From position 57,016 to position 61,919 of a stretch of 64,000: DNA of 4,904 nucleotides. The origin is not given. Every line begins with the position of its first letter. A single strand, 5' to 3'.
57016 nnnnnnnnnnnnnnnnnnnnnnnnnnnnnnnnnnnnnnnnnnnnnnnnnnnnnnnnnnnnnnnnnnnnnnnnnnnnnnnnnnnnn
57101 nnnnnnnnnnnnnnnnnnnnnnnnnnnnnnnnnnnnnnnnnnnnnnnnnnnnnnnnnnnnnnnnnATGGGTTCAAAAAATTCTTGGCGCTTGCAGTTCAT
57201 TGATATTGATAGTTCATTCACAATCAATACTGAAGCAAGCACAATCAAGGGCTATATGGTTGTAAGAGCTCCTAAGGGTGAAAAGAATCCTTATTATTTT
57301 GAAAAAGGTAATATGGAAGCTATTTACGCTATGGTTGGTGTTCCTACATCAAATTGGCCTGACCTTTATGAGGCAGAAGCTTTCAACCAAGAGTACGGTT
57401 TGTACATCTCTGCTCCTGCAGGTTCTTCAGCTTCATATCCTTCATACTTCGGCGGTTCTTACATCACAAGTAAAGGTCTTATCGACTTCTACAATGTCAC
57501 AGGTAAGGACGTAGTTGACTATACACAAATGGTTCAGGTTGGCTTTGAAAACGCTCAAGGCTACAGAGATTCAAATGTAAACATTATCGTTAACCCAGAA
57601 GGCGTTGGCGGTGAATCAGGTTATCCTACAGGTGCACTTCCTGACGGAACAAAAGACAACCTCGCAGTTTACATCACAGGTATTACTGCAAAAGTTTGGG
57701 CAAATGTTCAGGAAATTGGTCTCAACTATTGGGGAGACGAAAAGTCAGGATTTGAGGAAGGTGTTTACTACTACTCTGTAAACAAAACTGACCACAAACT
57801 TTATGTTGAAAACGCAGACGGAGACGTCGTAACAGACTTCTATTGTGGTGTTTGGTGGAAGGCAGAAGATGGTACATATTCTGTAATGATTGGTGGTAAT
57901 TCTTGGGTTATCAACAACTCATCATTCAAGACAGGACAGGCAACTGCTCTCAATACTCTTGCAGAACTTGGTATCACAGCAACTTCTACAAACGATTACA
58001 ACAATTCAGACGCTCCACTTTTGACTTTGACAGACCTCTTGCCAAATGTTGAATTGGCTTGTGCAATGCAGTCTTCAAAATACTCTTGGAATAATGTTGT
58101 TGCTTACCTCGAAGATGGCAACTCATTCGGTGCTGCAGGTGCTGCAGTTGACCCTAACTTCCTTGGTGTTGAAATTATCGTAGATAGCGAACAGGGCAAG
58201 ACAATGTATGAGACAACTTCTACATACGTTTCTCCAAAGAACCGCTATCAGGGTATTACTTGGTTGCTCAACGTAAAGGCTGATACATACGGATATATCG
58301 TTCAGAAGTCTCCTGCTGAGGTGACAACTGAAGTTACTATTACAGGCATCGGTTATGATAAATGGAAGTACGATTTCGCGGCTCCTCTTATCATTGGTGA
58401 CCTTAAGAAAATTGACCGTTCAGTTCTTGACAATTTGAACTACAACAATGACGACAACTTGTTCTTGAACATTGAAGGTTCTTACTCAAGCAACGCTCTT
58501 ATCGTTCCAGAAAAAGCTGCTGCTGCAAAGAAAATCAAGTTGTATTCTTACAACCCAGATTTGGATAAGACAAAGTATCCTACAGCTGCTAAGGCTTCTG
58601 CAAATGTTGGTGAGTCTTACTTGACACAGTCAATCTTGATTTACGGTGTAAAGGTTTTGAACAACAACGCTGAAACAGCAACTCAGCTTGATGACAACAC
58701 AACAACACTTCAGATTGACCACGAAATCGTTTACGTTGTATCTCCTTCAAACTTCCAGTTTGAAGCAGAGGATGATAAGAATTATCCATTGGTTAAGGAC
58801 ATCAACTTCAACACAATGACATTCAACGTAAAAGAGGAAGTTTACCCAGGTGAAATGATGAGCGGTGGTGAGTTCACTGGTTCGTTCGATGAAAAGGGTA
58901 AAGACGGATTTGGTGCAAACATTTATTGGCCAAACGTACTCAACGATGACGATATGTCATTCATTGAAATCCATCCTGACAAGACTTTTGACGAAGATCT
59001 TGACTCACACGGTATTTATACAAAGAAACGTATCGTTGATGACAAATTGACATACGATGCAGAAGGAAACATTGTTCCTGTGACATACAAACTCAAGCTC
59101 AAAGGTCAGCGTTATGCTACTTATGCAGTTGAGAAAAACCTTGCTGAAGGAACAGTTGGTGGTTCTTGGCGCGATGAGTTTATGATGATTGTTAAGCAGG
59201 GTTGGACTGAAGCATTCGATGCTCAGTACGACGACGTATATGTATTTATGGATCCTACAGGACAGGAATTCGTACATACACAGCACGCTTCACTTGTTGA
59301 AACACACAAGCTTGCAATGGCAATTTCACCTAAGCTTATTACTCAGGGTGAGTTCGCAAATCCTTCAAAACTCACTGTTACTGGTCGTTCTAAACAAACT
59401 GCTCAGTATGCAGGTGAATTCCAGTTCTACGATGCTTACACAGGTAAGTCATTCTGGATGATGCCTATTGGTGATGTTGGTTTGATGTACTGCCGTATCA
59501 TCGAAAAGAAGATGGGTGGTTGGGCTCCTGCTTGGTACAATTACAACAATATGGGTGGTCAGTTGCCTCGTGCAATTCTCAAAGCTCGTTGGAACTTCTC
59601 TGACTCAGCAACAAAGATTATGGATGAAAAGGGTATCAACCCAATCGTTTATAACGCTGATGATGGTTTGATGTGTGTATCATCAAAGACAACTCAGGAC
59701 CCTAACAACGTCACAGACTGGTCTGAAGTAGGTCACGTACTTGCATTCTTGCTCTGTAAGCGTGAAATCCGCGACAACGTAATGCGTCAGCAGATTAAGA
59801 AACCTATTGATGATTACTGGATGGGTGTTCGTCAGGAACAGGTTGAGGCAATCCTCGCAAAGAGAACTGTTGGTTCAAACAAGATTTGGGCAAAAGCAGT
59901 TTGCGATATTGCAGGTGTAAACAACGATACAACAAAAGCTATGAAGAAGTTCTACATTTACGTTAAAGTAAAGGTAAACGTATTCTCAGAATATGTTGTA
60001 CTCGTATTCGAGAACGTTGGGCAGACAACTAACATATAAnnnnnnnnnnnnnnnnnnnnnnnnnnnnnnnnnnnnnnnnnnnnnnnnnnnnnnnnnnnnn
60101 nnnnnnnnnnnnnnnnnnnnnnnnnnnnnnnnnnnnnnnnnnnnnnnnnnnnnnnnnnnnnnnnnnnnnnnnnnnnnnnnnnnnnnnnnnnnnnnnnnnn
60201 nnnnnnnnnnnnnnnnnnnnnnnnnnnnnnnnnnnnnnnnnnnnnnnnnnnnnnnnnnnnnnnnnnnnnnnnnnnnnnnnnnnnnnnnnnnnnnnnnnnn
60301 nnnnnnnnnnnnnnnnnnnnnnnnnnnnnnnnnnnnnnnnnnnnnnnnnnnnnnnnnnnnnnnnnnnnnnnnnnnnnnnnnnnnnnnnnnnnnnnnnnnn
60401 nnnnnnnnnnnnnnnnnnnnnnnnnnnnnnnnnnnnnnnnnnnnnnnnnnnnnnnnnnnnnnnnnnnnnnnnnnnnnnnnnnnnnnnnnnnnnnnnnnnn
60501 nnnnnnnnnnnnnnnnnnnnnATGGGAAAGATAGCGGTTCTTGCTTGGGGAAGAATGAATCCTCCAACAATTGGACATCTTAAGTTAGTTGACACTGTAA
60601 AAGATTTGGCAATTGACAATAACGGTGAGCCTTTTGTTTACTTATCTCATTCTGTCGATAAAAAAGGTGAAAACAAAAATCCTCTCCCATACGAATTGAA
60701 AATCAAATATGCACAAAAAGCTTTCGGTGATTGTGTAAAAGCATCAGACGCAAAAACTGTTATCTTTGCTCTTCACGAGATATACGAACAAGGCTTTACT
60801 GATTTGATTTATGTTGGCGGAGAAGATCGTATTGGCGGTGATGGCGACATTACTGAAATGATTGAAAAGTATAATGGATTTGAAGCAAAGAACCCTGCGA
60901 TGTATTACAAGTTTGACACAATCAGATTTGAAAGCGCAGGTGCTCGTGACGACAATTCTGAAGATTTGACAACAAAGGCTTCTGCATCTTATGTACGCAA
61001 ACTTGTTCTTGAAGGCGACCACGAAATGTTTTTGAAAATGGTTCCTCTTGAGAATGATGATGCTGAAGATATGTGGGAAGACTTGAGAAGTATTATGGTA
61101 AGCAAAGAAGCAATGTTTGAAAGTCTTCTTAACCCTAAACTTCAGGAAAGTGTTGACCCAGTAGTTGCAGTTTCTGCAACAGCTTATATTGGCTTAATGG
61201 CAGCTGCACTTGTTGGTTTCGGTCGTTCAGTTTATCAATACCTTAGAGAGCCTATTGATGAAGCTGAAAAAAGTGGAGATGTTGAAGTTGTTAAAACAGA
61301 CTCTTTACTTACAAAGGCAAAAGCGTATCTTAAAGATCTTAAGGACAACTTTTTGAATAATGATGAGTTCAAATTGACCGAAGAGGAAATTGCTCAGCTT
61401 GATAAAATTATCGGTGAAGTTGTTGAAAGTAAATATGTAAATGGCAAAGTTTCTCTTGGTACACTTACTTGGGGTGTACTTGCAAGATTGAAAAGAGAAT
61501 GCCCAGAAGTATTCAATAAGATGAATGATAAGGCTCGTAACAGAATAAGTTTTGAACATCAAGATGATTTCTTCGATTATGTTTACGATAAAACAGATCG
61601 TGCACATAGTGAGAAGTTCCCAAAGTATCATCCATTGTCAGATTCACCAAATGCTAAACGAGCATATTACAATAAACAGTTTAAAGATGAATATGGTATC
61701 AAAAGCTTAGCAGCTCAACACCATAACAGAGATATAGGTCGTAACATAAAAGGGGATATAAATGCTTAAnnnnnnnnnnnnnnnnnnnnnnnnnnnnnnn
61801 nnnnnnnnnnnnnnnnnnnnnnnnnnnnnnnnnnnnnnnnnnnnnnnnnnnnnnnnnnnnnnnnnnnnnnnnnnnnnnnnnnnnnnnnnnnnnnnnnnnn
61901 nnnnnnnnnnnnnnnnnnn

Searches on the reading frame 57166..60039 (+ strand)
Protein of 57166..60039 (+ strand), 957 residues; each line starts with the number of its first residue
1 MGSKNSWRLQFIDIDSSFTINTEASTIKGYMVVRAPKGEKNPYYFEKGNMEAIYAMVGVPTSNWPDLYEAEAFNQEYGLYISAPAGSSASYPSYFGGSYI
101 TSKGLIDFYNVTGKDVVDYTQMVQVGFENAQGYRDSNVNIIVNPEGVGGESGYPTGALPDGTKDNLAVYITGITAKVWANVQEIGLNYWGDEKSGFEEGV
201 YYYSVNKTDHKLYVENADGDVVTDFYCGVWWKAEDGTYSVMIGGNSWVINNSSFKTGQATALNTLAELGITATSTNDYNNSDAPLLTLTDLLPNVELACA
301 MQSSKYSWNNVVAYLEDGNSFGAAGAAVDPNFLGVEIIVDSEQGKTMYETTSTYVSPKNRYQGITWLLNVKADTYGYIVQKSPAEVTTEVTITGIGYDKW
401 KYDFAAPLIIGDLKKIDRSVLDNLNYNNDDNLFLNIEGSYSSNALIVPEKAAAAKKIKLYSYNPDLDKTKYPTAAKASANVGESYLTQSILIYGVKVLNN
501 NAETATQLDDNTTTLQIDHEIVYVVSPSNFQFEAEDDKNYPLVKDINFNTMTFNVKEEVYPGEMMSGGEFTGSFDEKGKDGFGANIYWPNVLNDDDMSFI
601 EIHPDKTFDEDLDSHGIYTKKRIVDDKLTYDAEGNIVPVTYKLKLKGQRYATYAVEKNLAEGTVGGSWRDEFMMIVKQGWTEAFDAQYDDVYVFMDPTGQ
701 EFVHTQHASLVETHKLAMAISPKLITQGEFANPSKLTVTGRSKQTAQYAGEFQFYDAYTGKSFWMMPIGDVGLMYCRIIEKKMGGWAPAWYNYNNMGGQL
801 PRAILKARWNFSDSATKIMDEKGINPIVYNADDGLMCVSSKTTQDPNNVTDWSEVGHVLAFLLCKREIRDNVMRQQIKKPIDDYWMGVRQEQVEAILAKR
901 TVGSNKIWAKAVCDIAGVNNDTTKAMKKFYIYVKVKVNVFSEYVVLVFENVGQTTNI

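Call 7: search_protein_families(library=phrogs, proteins=[window:57166-60039:+], max_evalue=0.001)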
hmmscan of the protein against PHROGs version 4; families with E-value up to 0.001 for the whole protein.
window:57166-60039:+ (957 aa): 0 families

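Call 13: search_protein_families(library=pfam, proteins=[window:57166-60039:+], max_evalue=0.001)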
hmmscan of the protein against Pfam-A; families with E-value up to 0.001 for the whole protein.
window:57166-60039:+ (957 aa): 0 families

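Call 56: search_dna_similar(query=window:57166-60039:+, collection=phages, mode=protein, max_rows=12, max_evalue=0.00001)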
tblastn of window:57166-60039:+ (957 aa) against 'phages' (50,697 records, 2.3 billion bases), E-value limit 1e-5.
No match.

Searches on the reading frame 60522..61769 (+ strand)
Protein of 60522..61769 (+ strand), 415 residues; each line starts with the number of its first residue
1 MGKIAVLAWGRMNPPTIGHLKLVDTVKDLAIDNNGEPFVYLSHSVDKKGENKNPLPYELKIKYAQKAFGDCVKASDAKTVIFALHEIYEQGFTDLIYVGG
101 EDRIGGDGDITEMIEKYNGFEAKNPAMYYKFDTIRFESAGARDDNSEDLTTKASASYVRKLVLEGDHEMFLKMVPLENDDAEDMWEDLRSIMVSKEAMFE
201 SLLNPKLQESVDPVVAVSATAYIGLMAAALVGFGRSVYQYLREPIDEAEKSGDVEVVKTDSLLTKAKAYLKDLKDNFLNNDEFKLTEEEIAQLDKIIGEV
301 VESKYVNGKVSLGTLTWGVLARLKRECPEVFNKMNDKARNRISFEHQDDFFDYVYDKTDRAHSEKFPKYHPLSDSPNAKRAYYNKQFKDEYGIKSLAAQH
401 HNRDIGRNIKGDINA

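Call 7: search_protein_families(library=phrogs, proteins=[window:60522-61769:+], max_evalue=0.001)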
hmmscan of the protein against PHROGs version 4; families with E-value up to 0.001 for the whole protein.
window:60522-61769:+ (415 aa): 3 families
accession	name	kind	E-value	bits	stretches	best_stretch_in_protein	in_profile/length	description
phrog_3041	-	other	9.7e-43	147.5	1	3-199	50-238/678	cytidyltransferase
phrog_395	-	other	4.4e-24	86.9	1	6-200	14-209/373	cytidyltransferase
phrog_455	-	unknown function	1.1e-09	39.4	1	6-301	423-710/764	-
